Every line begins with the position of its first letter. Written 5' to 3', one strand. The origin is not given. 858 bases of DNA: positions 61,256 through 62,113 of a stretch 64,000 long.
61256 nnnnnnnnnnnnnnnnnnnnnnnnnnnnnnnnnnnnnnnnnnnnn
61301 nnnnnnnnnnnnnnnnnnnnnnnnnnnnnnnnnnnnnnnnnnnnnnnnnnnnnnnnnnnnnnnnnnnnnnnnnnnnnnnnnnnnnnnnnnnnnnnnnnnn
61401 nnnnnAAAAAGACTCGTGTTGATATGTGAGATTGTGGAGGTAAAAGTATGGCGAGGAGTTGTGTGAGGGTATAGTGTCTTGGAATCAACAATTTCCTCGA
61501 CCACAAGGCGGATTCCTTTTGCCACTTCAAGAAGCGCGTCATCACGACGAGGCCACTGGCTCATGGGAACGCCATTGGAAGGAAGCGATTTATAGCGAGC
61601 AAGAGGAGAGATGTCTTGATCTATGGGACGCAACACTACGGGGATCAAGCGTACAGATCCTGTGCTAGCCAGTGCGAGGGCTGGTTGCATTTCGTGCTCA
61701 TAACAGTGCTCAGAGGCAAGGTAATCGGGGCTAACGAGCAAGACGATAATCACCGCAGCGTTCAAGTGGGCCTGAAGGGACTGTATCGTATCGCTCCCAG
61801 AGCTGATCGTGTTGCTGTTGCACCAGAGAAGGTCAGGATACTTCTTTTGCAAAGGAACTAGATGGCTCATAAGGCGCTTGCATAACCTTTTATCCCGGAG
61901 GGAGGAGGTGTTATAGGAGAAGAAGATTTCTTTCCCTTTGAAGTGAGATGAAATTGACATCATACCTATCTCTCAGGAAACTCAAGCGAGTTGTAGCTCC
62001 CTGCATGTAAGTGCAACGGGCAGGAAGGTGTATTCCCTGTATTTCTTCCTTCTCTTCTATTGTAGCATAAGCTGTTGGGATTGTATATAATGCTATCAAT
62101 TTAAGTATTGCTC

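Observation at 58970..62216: Intact TIR / NB-ARC / TPR STAND NTPase with a small overlapping upstream ORF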

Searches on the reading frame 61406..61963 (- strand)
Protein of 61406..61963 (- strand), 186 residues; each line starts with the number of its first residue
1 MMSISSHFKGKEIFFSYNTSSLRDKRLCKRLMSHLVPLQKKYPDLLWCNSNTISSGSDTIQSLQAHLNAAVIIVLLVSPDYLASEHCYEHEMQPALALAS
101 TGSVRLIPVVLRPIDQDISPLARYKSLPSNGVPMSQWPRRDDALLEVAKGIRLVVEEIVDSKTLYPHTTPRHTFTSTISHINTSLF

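Call 27: search_solved_structures(query=window:61406-61963:-, max_evalue=10, show_alignments=5)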
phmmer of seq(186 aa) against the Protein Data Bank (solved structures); distinct sequences matched with E-value up to 10: 43.
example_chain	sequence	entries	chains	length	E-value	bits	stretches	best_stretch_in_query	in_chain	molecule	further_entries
9mud_K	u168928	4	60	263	2e-06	31.1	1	13-113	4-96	Cat1 (CRISPR associated TIR 1) pentagonal filament | Cat1 (CRISPR associated TIR 1) pentagonal filament assembly | Cat1 (CRISPR-associated TIR 1)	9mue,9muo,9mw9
6sa7_A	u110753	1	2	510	0.003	20.8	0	24-80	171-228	DARPin-Armadillo fusion C8long83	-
6sa8_A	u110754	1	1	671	0.0034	20.6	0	24-80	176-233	ring-like DARPin-Armadillo fusion H83_D01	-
4om7_A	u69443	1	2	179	0.0056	19.9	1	32-140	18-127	Toll-like receptor 6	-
5mfl_A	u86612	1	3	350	0.0088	19.3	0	37-80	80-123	(KR)5_GS10_YIIIM6AII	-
5mfm_A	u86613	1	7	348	0.01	19.1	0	39-80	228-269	YIIIM6AII_GS11_(KR)5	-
5mfm_C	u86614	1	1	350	0.011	19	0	39-80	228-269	Importin subunit alpha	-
5aei_A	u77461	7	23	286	0.013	18.8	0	37-80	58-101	DESIGNED ARMADILLO REPEAT PROTEIN YIIIM5AII | YIIIM5AII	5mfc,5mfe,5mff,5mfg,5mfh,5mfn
7qnp_AAA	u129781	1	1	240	0.047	16.9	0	37-80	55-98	Designed Armadillo Repeat Protein N(A4)M4C(AII)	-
4db8_A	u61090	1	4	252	0.047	16.9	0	37-80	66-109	Armadillo-repeat Protein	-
8oh7_A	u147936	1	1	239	0.049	16.9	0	37-80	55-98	Designed Armadillo repeat protein with four internal modules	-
1fyv_A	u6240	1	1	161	0.069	16.4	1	47-140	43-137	TOLL-LIKE RECEPTOR 1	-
7nuw_A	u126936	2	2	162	0.07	16.3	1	47-140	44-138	Toll-like receptor 1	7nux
7nt7_A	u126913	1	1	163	0.071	16.3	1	47-140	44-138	Toll-like receptor 1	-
6s9l_A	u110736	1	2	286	0.11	15.7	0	39-80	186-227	KR4KLSF Lock1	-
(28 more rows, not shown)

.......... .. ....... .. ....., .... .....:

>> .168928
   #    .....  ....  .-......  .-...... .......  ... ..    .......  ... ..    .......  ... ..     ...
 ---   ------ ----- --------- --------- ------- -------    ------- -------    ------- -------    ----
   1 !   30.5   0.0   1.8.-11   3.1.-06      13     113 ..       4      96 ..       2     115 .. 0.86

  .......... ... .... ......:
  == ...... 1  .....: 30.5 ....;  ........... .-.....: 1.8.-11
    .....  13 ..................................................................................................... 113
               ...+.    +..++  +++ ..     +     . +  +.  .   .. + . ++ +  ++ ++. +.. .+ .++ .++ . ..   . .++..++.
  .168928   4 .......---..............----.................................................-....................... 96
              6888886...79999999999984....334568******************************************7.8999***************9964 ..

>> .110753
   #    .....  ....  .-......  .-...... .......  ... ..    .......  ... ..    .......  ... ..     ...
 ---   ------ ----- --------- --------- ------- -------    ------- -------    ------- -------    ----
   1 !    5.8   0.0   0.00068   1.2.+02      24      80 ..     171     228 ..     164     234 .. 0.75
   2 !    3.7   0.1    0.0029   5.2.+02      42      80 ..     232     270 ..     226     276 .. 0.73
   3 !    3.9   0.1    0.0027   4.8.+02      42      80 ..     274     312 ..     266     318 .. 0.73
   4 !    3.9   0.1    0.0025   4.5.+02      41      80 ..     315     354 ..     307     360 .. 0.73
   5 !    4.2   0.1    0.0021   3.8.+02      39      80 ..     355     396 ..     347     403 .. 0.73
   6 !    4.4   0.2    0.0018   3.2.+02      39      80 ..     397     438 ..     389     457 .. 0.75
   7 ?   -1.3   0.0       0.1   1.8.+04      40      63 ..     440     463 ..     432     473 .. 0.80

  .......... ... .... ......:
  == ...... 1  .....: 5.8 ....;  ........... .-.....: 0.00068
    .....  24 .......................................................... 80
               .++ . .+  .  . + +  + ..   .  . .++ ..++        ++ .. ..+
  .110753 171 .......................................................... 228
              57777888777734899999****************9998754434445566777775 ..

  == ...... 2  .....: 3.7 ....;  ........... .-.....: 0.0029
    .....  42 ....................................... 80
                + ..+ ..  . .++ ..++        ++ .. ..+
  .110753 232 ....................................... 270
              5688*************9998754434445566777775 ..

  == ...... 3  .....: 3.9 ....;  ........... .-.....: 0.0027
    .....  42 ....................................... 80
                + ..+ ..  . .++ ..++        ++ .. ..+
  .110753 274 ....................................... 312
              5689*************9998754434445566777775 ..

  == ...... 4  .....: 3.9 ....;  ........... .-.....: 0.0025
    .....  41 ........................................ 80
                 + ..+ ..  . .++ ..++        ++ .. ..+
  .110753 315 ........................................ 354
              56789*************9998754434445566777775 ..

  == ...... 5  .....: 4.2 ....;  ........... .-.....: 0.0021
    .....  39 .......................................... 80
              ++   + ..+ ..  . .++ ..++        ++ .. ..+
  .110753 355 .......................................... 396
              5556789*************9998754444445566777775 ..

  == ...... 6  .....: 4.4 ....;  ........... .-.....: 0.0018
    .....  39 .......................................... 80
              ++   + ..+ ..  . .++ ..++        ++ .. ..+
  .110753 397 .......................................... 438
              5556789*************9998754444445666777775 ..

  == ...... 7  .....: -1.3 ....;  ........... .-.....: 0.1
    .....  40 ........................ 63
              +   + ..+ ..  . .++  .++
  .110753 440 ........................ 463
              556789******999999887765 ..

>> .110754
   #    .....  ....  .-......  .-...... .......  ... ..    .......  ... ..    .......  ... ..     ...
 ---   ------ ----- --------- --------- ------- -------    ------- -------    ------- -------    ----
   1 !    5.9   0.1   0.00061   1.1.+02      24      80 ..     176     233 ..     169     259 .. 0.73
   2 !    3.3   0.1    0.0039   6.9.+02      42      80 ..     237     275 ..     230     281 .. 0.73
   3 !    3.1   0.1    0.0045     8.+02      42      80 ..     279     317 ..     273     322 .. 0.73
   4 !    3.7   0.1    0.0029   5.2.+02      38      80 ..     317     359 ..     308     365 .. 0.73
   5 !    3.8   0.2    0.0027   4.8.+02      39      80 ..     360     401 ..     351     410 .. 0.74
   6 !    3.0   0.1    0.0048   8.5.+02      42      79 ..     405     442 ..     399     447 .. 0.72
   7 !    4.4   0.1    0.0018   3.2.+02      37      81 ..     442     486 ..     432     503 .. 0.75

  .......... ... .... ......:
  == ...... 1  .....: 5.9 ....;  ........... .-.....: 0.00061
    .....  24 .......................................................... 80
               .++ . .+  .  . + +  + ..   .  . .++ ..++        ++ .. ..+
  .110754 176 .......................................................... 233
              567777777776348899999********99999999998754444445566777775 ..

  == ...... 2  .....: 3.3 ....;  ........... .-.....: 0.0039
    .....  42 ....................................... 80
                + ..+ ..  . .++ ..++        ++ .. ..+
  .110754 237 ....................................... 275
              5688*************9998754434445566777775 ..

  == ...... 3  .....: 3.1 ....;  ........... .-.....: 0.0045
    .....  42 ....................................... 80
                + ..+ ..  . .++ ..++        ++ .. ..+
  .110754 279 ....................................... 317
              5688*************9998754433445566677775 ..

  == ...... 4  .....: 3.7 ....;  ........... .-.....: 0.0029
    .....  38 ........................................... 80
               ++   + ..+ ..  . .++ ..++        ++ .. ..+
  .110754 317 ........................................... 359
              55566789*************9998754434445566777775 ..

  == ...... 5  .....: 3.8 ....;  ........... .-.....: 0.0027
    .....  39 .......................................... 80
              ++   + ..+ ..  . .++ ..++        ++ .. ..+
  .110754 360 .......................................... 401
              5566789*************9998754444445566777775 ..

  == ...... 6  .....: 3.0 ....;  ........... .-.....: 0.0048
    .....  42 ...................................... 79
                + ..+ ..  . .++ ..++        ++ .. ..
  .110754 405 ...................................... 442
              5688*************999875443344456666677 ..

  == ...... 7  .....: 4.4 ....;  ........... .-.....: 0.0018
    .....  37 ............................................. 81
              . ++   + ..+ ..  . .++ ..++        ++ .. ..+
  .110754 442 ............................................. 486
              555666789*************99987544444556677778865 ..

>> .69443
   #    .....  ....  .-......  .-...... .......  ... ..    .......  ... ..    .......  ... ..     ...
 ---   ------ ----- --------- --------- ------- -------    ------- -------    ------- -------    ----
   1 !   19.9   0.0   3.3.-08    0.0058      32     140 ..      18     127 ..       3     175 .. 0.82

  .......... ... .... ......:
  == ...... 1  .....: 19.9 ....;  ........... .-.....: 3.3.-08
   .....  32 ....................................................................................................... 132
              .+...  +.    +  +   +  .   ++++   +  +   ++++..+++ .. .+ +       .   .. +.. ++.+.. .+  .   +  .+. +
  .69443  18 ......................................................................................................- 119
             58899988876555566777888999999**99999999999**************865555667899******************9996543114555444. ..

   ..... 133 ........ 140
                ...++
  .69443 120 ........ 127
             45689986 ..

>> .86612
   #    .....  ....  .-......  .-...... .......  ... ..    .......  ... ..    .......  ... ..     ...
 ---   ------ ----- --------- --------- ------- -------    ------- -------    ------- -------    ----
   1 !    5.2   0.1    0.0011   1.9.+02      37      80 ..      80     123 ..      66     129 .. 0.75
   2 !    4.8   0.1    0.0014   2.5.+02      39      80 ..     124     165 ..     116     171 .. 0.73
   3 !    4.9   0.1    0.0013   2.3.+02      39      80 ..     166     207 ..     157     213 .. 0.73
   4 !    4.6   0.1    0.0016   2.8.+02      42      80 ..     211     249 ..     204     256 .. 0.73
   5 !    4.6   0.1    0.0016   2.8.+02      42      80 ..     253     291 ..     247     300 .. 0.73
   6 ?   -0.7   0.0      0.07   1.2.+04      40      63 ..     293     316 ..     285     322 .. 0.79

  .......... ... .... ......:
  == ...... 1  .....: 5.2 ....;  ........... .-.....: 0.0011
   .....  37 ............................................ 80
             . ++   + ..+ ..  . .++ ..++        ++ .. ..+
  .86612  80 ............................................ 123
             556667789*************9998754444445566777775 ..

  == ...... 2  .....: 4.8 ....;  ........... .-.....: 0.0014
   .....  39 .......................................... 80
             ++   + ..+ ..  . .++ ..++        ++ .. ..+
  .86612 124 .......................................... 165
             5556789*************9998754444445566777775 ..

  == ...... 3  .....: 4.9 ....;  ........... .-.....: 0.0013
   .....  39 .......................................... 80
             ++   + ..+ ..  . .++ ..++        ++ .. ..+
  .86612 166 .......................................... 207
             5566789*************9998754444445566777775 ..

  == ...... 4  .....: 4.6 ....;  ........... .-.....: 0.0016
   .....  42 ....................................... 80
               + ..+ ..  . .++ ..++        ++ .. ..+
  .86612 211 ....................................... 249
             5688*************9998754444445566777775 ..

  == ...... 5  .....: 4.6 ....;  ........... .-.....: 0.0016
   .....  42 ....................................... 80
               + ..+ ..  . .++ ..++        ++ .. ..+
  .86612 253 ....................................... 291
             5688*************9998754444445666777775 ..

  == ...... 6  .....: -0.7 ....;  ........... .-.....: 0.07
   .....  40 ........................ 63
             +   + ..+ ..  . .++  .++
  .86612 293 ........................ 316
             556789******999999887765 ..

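Call 43: search_solved_structures(query=A3, max_evalue=0.01, show_alignments=5)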
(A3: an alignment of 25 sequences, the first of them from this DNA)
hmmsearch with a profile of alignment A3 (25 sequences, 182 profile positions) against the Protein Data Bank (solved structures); distinct sequences matched with E-value up to 0.01: 17.
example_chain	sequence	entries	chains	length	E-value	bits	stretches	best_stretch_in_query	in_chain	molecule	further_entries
9mud_K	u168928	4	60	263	4.2e-10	43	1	13-112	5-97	Cat1 (CRISPR associated TIR 1) pentagonal filament | Cat1 (CRISPR associated TIR 1) pentagonal filament assembly | Cat1 (CRISPR-associated TIR 1)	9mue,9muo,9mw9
1fyv_A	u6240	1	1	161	5.3e-05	26.3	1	12-118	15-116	TOLL-LIKE RECEPTOR 1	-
7nuw_A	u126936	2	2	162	5.4e-05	26.3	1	12-118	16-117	Toll-like receptor 1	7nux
7nt7_A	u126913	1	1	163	5.4e-05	26.3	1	12-118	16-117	Toll-like receptor 1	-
4om7_A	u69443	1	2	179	8.4e-05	25.7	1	12-118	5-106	Toll-like receptor 6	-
7xoz_A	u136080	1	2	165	0.00045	23.3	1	28-99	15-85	ADP-ribosyl cyclase/cyclic ADP-ribose hydrolase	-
7xoz_B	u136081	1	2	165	0.00048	23.2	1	28-99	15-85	ADP-ribosyl cyclase/cyclic ADP-ribose hydrolase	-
7fcc_A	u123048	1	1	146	0.00091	22.3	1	10-114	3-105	Isoform 4 of Interleukin-1 receptor accessory protein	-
7crb_A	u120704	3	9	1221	0.0023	21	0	26-97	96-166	NAD+ hydrolase (NADase)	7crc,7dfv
6wt6_A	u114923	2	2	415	0.0026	20.8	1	10-118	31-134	Metazoan TIR-STING fusion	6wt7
7uxr_A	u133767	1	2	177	0.0036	20.3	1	12-115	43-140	TIR domain protein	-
5teb_A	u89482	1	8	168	0.0042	20.1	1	30-97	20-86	Recognition of Peronospora parasitica 1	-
1fyx_A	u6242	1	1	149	0.0044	20.1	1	12-118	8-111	TOLL-LIKE RECEPTOR 2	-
1fyw_A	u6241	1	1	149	0.0047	20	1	12-118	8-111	TOLL-LIKE RECEPTOR 2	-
2j67_A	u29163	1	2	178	0.005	19.9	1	12-118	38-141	TOLL LIKE RECEPTOR 10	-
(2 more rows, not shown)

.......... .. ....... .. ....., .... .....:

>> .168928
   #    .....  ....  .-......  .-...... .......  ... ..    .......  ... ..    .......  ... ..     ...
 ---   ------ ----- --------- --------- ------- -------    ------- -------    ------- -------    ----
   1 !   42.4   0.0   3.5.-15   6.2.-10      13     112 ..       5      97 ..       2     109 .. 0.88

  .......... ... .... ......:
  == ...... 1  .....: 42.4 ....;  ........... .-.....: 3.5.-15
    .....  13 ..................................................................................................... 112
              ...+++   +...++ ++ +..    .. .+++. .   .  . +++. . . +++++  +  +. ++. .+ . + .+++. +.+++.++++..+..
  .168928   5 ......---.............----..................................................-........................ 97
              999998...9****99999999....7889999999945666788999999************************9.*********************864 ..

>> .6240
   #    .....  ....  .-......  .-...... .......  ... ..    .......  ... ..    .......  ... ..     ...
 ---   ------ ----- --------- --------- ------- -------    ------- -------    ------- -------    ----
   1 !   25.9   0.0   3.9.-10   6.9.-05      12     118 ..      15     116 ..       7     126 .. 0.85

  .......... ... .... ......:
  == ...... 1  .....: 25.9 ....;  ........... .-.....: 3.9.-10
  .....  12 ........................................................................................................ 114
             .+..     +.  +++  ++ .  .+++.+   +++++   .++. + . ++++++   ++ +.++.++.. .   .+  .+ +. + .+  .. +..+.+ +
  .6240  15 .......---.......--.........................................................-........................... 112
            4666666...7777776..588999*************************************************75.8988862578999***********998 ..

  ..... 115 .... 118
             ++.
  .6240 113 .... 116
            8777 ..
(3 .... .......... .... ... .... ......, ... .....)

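Call 90: predict_structure(alignment_id=A3)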
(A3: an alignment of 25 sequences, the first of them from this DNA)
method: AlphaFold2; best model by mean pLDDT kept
length: 185 residues; sequences in the alignment: 25
mean_pLDDT: 86.1   pTM: 0.80
mean pLDDT of the five models: 86.1, 85.2, 83.9, 83.6, 83.1
residues with pLDDT >= 90: 136; 70-90: 16; 50-70: 10; < 50: 23
segments of 3 or more residues with pLDDT < 50: 164-185
pLDDT, mean of each block of 10 residues (from residue 1): 67 96 95 96 94 81 95 97 95 97 96 92 94 94 97 93 48 42 43
secondary structure, 60 per line:
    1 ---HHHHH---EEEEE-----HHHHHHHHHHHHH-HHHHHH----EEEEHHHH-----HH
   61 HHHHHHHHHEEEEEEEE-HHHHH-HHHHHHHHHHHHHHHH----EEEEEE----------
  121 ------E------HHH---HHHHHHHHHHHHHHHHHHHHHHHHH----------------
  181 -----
elements in order: H4-8 E12-16 H22-34 H36-41 E46-49 H50-53 H59-69 E70-77 H79-83 H85-100 E105-110 H140-164

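Call 93: fold_search(model_id=the predicted structure, library=pdb)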
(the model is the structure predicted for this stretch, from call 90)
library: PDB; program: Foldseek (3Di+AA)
matches with E <= 10: 1392; with E <= 0.001: 7
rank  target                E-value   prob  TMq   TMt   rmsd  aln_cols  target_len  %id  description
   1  7xoz_A                2.8e-04  1.00  0.48  0.54  11.0       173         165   12  Crystal structure of RPPT-TIR (released 2023-11-08)
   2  7dfv_B                3.2e-04  1.00  0.47  0.19  12.0       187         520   12  Cryo-EM structure of plant NLR RPP1 tetramer core part (released 2020-12-16)
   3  9dlg_A                4.6e-04  1.00  0.49  0.58   9.9       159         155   15  CryoEM structure of the TIR domain from human TRAM (released 2025-01-22)
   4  8qlp_E                5.2e-04  1.00  0.54  0.27   6.5       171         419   15  CryoEM structure of the RNA/DNA bound SPARTA (BabAgo/TIR-APAZ) tetrameric complex (released 2024-01-31)
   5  7xoz_B                7.5e-04  1.00  0.47  0.53  12.2       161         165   14  Crystal structure of RPPT-TIR (released 2023-11-08)
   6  4c6r_A                7.5e-04  1.00  0.45  0.50  10.6       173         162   16  Crystal structure of the TIR domain from the Arabidopsis Thaliana disease resistance protein RPS4 (released 2014-05-28)
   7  8oz6_A                8.9e-04  1.00  0.54  0.26   5.7       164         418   15  cryoEM structure of SPARTA complex ligand-free (released 2023-08-16)
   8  4c6t_B                1.1e-03  1.00  0.53  0.59   6.1       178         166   13  Crystal structure of the RPS4 and RRS1 TIR domain heterodimer (released 2014-05-28)
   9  4c6t_D                1.3e-03  1.00  0.46  0.51  10.7       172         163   14  Crystal structure of the RPS4 and RRS1 TIR domain heterodimer (released 2014-05-28)
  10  7beq                  1.4e-03  1.00  0.51  0.66   4.0       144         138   19  MicroED structure of the MyD88 TIR domain higher-order assembly (released 2021-03-10)
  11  5teb_A                1.6e-03  1.00  0.45  0.50  11.2       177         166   14  Crystal Structure of the TIR domain from the Arabidopsis Thaliana disease resistance protein RPP1 (released 2017-02-01)
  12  3ozi_B                2.1e-03  1.00  0.47  0.51  10.9       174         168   14  Crystal structure of the TIR domain from the flax disease resistance protein L6 (released 2011-04-27)
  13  7fcc                  2.2e-03  1.00  0.47  0.58   2.6       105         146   17  IL-1RAcPb TIR domain (released 2022-07-20)
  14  7crc_B                2.8e-03  1.00  0.50  0.10   9.7       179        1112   12  Cryo-EM structure of plant NLR RPP1 tetramer in complex with ATR1 (released 2020-12-16)
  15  8i87_A                3.2e-03  1.00  0.55  0.27   5.4       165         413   16  Cryo-EM structure of TIR-APAZ/Ago-gRNA-DNA complex (released 2023-07-19)
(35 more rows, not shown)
